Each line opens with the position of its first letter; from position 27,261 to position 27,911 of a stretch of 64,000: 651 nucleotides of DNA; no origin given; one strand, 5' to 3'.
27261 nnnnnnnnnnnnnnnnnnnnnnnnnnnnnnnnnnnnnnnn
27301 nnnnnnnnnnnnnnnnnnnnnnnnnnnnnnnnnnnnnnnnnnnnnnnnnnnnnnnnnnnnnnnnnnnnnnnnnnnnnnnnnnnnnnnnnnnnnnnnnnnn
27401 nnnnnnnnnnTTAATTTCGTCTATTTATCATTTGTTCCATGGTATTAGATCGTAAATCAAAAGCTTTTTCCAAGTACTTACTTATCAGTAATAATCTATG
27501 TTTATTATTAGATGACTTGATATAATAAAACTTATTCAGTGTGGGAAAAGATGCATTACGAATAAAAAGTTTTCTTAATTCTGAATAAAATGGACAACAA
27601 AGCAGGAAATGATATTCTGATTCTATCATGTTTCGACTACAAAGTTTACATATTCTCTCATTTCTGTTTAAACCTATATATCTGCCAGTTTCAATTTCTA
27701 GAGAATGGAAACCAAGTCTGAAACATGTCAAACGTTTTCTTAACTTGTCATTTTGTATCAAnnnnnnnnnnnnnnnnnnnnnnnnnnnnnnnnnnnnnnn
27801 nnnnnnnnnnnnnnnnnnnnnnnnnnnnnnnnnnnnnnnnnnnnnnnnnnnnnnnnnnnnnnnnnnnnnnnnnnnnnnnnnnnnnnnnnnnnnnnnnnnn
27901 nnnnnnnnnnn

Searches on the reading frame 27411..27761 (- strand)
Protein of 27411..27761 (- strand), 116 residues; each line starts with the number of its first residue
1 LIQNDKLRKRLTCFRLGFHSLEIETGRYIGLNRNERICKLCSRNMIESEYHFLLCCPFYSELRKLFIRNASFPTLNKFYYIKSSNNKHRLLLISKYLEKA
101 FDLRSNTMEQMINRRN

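Call 15: search_protein_families(library=pfam, proteins=[window:27411-27761:-], max_evalue=0.01)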
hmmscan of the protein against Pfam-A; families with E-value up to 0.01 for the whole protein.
window:27411-27761:- (116 aa): 1 family
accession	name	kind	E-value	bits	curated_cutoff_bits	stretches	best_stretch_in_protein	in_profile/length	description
PF23145.1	Zf_2nd_IFT121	-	0.0013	18.8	25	1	24-57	5-38/45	IFT121, second zinc finger domain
